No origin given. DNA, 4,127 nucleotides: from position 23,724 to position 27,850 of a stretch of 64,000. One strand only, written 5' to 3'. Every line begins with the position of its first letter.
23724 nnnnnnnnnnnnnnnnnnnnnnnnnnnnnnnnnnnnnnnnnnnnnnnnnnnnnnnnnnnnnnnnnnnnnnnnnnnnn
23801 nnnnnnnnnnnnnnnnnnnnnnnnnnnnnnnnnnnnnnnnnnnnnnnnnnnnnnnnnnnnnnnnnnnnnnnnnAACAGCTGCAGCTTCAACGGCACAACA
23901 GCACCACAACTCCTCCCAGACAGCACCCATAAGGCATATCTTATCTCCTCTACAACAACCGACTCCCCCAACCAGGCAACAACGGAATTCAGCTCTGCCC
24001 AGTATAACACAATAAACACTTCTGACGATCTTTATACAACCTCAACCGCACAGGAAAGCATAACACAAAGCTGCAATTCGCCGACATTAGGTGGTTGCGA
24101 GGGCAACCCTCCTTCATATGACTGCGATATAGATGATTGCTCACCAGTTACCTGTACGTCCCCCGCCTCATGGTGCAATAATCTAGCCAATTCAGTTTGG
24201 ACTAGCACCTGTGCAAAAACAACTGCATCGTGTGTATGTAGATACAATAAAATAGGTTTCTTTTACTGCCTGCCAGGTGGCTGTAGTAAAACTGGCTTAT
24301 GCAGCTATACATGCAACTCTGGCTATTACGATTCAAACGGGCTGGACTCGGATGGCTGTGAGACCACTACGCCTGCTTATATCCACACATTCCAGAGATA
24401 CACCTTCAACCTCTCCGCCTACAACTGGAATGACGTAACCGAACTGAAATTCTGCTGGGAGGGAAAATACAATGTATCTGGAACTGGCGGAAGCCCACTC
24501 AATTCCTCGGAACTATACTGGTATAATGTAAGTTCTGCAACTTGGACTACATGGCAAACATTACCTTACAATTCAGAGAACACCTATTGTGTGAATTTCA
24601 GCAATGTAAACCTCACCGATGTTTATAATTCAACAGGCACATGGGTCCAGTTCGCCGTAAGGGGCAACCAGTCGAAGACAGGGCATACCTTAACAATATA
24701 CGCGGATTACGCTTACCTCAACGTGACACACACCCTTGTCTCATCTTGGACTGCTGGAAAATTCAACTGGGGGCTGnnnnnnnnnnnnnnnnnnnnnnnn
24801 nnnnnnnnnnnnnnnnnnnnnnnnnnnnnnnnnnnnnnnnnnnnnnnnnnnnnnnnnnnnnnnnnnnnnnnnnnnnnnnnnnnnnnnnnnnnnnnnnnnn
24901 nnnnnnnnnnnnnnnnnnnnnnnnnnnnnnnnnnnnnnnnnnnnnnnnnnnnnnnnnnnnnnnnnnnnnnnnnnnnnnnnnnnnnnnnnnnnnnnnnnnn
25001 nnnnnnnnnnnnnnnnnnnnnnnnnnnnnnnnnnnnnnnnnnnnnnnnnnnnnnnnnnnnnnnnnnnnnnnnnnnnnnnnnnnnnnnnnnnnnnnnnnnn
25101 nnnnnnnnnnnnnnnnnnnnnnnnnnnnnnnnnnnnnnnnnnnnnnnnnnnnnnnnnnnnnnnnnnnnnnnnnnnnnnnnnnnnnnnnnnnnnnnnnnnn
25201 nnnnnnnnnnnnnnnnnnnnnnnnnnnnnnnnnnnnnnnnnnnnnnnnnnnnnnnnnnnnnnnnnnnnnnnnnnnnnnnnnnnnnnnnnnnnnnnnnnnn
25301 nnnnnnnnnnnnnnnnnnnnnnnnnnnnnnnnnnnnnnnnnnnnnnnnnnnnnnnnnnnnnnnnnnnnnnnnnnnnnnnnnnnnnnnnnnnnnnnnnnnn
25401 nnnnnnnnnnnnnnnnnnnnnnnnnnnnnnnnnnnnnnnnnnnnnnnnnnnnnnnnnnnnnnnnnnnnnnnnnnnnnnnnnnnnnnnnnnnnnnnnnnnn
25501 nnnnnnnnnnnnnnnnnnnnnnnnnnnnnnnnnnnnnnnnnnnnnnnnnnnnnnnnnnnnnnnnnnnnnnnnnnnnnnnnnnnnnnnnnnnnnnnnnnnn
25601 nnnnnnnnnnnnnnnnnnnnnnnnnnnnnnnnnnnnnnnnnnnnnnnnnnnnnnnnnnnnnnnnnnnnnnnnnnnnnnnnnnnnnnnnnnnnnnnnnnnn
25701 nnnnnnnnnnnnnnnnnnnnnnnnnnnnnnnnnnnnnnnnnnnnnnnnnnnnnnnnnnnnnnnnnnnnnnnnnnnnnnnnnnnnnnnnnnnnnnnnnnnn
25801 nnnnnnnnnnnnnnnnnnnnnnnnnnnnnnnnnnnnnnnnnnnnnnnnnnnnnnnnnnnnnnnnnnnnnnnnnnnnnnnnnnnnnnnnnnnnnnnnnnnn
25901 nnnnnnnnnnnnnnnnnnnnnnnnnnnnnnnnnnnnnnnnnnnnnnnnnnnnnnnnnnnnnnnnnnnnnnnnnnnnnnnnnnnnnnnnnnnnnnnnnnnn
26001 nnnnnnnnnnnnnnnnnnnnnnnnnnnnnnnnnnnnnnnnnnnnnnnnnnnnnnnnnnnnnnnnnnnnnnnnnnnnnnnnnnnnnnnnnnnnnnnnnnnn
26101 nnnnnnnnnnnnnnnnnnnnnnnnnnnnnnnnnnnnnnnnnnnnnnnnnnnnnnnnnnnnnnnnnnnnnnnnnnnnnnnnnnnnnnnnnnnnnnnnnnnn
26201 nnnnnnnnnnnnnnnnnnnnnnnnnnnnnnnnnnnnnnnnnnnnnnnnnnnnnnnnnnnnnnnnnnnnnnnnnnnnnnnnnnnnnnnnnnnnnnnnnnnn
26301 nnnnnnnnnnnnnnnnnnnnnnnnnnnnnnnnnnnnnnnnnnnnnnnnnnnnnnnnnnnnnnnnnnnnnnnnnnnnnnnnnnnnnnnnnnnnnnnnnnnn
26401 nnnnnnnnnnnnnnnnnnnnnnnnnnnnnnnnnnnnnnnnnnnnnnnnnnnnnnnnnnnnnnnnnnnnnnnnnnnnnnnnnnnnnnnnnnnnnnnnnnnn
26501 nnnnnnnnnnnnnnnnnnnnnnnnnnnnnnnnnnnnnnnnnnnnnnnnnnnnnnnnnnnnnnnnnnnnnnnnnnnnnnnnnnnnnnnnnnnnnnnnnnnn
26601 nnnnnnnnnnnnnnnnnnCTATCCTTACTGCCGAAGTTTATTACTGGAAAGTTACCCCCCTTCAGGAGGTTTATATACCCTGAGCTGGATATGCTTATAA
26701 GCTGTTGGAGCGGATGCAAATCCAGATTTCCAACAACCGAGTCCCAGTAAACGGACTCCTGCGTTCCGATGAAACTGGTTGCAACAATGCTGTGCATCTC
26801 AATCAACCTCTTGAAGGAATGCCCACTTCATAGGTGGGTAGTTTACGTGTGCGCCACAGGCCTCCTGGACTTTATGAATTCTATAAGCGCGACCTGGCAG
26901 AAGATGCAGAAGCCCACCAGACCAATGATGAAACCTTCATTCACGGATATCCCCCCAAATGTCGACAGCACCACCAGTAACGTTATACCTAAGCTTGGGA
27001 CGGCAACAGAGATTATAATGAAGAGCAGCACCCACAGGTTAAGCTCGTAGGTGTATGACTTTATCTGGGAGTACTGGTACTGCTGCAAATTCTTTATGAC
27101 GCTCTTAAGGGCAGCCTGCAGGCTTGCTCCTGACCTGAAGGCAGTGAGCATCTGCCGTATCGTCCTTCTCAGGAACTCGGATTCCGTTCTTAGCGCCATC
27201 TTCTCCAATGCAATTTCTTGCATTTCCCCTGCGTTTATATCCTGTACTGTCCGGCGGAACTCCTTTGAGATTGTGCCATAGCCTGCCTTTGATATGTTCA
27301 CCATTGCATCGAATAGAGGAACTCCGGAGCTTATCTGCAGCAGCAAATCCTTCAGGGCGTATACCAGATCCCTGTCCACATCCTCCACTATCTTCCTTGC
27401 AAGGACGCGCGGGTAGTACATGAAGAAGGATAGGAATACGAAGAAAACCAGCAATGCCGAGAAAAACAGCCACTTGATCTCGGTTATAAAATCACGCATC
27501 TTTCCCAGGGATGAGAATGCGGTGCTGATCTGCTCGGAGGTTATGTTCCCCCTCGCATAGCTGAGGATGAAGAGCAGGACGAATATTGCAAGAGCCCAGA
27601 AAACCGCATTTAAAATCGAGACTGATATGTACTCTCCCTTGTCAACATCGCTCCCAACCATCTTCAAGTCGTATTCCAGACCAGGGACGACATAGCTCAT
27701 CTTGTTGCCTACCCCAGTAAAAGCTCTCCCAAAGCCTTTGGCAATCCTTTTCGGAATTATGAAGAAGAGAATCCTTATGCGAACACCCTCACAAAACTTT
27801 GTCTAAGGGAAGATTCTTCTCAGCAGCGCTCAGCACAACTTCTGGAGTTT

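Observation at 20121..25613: Giant pilin-like adhesins with LamG lectin-like domains; paralogs exchanging identical DNA segments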

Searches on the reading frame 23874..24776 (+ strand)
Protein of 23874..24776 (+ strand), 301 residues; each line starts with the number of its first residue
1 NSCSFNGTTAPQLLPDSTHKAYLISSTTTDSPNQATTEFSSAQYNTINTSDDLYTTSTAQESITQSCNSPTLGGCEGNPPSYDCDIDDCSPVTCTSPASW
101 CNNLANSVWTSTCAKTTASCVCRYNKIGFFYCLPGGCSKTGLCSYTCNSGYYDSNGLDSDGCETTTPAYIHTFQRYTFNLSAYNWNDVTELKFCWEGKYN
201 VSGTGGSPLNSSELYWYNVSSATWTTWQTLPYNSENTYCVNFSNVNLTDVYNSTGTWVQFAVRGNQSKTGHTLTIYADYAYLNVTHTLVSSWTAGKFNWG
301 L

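Call 29: find_homologous_proteins(query=window:23907-24743:+, max_evalue=0.001)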
Query seq(279 aa) (279 aa): 4 proteins with E <= 0.001 among 436 candidates.
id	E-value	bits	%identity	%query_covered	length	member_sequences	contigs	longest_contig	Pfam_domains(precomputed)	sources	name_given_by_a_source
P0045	2.9e-70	255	53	99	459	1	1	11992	-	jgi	jgi:hypothetical protein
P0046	2.0e-48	183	62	53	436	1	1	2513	PF07953.21,PF13385.14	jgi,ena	-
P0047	4.9e-39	152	51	54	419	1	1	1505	-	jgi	-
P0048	1.8e-37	147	72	35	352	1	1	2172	PF07953.21,PF13385.14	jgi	jgi:hypothetical protein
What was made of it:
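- Tried and rejected: A second homologue search with the nested domain: added only four proteins (call 29).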

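Call 39: search_protein_representatives(protein=window:23874-24776:+)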
Query: 301 residues. Proteins with E-value up to 0.001 (for the whole library): 38; up to 1e-10: 23; up to 1e-30: 15. The best 38 are listed.
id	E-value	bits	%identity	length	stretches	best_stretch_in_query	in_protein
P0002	1.8e-122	424.9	69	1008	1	13-297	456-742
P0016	5.7e-81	288.6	59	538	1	11-291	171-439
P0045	9.8e-71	255.0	55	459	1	11-293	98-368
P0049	1.4e-64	234.7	53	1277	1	13-288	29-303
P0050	9.1e-62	225.5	52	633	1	4-288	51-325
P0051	5.5e-54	199.9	47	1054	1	10-287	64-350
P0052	2.8e-47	177.9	49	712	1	11-294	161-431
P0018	6.3e-47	176.7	47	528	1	11-291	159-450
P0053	6.0e-46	173.5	49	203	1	86-285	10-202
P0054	1.8e-44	168.7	46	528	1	11-291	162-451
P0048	1.1e-41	159.5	74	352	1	188-298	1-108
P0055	3.2e-40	154.7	43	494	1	10-294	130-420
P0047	1.4e-39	152.6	53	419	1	136-291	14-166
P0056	3.7e-34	134.8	64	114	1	171-285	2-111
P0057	7.8e-32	127.2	49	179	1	134-287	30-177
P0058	1.9e-28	116.1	39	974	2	13-287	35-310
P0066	6.4e-10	55.2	40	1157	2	174-288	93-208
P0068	2.4e-09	53.3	37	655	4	173-299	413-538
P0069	4.5e-08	49.1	37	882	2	159-295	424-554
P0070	8.3e-08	48.2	36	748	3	171-287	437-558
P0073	3.7e-07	46.1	40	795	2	170-291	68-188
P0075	2.4e-05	40.2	35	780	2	158-285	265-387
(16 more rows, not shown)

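Call 40: search_protein_families(library=pfam, proteins=[P0049, P0050, P0051, P0058, P0066, P0068, P0069, P0070, P0073, P0075], max_evalue=0.001)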
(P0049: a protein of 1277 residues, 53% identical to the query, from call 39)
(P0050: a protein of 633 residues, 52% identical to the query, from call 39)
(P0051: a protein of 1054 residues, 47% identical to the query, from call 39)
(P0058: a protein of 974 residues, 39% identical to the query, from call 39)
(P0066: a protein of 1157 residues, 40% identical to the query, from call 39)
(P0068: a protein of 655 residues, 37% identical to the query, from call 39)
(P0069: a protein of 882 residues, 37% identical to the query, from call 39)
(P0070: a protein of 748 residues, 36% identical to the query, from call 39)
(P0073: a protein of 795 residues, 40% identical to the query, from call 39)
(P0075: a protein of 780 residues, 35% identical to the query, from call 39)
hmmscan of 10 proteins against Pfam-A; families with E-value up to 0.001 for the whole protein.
P0049 (1277 aa): 0 families

P0050 (633 aa): 0 families

P0051 (1054 aa): 1 family
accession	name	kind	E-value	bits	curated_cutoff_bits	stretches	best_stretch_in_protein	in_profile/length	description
PF10102.14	DUF2341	-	2.6e-22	79.5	23.4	1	439-522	1-82/84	Domain of unknown function (DUF2341)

P0058 (974 aa): 0 families

P0066 (1157 aa): 1 family
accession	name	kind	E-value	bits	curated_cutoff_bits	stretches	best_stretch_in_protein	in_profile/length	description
PF05048.19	NosD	-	1.3e-20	74.2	23.6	1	275-470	19-212/212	Periplasmic copper-binding protein (NosD)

P0068 (655 aa): 0 families

P0069 (882 aa): 0 families

P0070 (748 aa): 0 families

P0073 (795 aa): 2 families
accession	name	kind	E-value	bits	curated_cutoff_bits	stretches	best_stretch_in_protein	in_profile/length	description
PF05048.19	NosD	-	1.5e-05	25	23.6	1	312-492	22-189/212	Periplasmic copper-binding protein (NosD)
PF13229.12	Beta_helix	-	0.00015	21.8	25.9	1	300-471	4-157/158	Right handed beta helix region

P0075 (780 aa): 0 families
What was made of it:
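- Tried and rejected: Pfam search on distant carriers of the nested domain: no family covers it (call 40).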

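Call 45: find_encoding_contigs(protein=P0048, flank=5000, max_places=2)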
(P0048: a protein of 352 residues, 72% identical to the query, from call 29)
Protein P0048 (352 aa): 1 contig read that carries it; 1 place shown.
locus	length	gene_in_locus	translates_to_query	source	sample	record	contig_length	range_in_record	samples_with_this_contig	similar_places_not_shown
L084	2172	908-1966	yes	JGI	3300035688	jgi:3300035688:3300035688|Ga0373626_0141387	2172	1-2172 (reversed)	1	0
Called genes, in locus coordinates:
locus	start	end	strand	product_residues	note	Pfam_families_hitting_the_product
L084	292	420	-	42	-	-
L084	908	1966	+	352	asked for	PF07953:Toxin_R_bind_N, PF13385:Laminin_G_3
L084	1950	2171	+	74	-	?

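Call 55: predict_structure(alignment_id=A3)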
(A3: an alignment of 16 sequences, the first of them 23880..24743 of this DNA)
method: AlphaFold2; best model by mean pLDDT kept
length: 288 residues; sequences in the alignment: 16
mean_pLDDT: 72.0   pTM: 0.65
mean pLDDT of the five models: 72.0, 70.0, 69.6, 62.3, 60.6
residues with pLDDT >= 90: 16; 70-90: 170; 50-70: 62; < 50: 40
segments of 3 or more residues with pLDDT < 50: 1-15, 44-51, 73-81, 83-88
pLDDT, mean of each block of 10 residues (from residue 1): 35 57 83 76 46 59 81 43 48 80 85 72 61 75 79 77 80 83 83 83 60 90 89 87 79 78 71 78 70
secondary structure, 60 per line:
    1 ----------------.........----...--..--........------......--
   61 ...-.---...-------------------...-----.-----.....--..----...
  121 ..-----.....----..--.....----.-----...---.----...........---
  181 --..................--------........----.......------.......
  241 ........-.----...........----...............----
elements in order: E17-25 H39-46 E53-58 E61-63 E69-71 E91-93 E105-109 E118-122 E128-132 E141-145 E167-177 E186-200 E209-216 E221-227 E234-241 H242-248 E255-265 E270-284

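Call 63: fold_search(model_id=the predicted structure, library=pdb)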
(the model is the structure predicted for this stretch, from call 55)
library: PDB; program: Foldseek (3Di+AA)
matches with E <= 10: 1066; with E <= 0.001: 2
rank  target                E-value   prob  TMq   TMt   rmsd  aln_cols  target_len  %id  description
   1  1wky                  5.1e-05  1.00  0.25  0.17  21.4       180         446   14  Crystal structure of alkaline mannanase from Bacillus sp. strain JAMB-602: catalytic domain and its Carbohydrate Binding (released 2005-06-15)
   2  9eui_D                8.7e-05  1.00  0.29  0.23   9.2       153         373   13  Cryo-EM structure of Staphylococcus aureus bacteriophage phi812 baseplate in the post-contraction state - complete (released 2025-04-09)
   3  8okh_A                1.1e-03  0.95  0.20  0.32  21.2       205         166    8  Crystal structure of Bdellovibrio bacteriovorus Bd1399 (released 2023-10-25)
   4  8a28_A                1.2e-03  1.00  0.27  0.21  27.6       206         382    7  Structure of the astacin zymogen of LAST-MAM from Limulus polyphemus (released 2022-10-19)
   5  9euf_H                1.4e-03  1.00  0.30  0.29   5.3       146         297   16  Cryo-EM structure of Staphylococcus aureus bacteriophage phi812 baseplate in the pre-contraction state - complete (released 2025-04-09)
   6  6r31_A                2.3e-03  0.60  0.18  0.26  18.0       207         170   12  Family 11 Carbohydrate-Binding Module from Clostridium thermocellum in complex with beta-1,3-1,4-mixed-linked tetrasac (released 2020-02-05)
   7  7vbo                  2.5e-03  1.00  0.27  0.40   5.2       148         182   11  Alginate binding domain CBM (released 2022-09-07)
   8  8hhv_A                2.5e-03  0.93  0.24  0.15  21.8       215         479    9  endo-alpha-D-arabinanase EndoMA1 from Microbacterium arabinogalactanolyticum (released 2023-08-16)
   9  8ic1_A                2.9e-03  0.94  0.24  0.16  21.8       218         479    9  endo-alpha-D-arabinanase EndoMA1 D51N mutant from Microbacterium arabinogalactanolyticum in complex with arabinooligos (released 2023-08-16)
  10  7xyc_A                4.4e-03  0.90  0.22  0.13  18.9       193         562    8  CryoEM structure of Klebsiella phage Kp7 type II tail fiber gp52 in vitro (released 2023-06-07)
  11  8zj4_A                4.4e-03  0.63  0.23  0.12  21.0       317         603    9  trypsinogen-EP-N619A (released 2025-05-21)
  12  2c26                  6.7e-03  0.47  0.19  0.21  17.6       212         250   12  Structural basis for the promiscuous specificity of the carbohydrate- binding modules from the beta-sandwich super famil (released 2005-10-18)
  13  6r3m_A                7.9e-03  0.35  0.17  0.23  19.9       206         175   12  Family 11 Carbohydrate-Binding Module from Clostridium thermocellum in complex with beta-1,3-1,4-mixed-linked tetrasac (released 2020-02-05)
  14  8xcg_F                7.9e-03  0.28  0.17  0.09  24.1       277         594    7  Tail tip complex of bacteriophage lambda in the open state (released 2024-05-01)
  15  7vrn_I                8.3e-03  0.11  0.13  0.10  30.1       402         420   10  Structure of infectious bursal disease virus Gt strain (released 2022-03-30)
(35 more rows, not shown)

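Call 80: fold_search(model_id=the predicted structure, library=viral)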
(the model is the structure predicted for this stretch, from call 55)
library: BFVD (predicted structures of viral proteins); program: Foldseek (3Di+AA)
matches with E <= 10: 1473; with E <= 0.001: 42
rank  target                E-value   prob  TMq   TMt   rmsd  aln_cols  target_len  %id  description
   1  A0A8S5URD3            1.8e-05  1.00  0.29  0.36  21.4       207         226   13  Uncharacterized protein [Siphoviridae sp. ctg6c78]
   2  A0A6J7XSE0            2.9e-05  1.00  0.28  0.42  20.1       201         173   11  Uncharacterized protein [uncultured Caudovirales phage]
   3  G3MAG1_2              3.6e-05  1.00  0.33  0.10  23.8       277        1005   13  Gp420 [Bacillus phage G]
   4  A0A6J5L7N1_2          4.0e-05  1.00  0.25  0.09   6.7       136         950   15  Uncharacterized protein [uncultured Caudovirales phage]
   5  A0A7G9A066            4.3e-05  1.00  0.31  0.21  19.4       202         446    8  (no name in the UniProt tables at hand)
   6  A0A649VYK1            4.5e-05  1.00  0.28  0.14  31.0       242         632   12  Minor tail protein [Microbacterium phage Teamocil]
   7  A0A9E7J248            4.7e-05  1.00  0.29  0.26   4.5       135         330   16  (no name in the UniProt tables at hand)
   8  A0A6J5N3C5            5.3e-05  1.00  0.24  0.13  18.7       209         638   11  Peptidase S74 domain-containing protein [uncultured Caudovirales phage]
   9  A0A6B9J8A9            6.5e-05  1.00  0.29  0.07  18.6       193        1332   11  (no name in the UniProt tables at hand)
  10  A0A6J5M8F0            7.2e-05  1.00  0.24  0.31   6.8       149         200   11  Uncharacterized protein [uncultured Caudovirales phage]
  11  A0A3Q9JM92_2          8.1e-05  1.00  0.24  0.08  19.8       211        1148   11  (no name in the UniProt tables at hand)
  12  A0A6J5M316            1.2e-04  1.00  0.24  0.22  20.1       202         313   12  Uncharacterized protein [uncultured Caudovirales phage]
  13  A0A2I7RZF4            1.4e-04  1.00  0.26  0.10  18.5       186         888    9  Uncharacterized protein [Vibrio phage 1.261.O._10N.286.51.A7]
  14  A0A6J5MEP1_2          1.8e-04  0.99  0.27  0.12  28.6       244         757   12  Uncharacterized protein [uncultured Caudovirales phage]
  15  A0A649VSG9            1.9e-04  1.00  0.27  0.11  18.9       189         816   13  Minor tail protein [Microbacterium phage Jayden]
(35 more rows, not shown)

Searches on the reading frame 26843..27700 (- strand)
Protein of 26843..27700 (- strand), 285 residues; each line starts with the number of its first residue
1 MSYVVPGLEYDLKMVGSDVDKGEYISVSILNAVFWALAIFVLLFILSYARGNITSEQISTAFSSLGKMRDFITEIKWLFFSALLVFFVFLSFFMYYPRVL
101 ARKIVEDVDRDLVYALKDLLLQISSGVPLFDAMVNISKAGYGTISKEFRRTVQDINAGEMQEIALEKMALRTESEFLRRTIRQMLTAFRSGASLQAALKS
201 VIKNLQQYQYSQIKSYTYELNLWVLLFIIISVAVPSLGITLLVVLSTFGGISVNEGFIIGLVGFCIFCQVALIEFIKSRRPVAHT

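Call 3: search_protein_families(library=pfam, proteins=[window:26843-27700:-], max_evalue=0.1)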
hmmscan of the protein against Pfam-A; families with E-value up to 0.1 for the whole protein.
window:26843-27700:- (285 aa): 3 families
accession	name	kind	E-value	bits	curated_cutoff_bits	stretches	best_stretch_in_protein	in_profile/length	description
PF00482.28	T2SSF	-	1e-13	51.8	25.2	1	116-241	2-124/125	Type II secretion system (T2SS), protein F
PF20990.2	DUF2207_C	-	0.011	15.9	33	1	179-268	92-183/247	Predicted membrane protein (DUF2207) C-terminal domain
PF00528.27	BPD_transp_1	-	0.017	15.3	26.4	1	29-117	22-88/184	Binding-protein-dependent transport system inner membrane component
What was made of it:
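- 26843..27700 (-): Second T2SSF platform protein. Pfam T2SSF E = 1e-13 (call 3).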

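Call 9: search_protein_families(library=ncbifam, proteins=[window:26843-27700:-], max_evalue=0.01)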
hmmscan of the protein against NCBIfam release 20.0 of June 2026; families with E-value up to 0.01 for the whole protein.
window:26843-27700:- (285 aa): 0 families
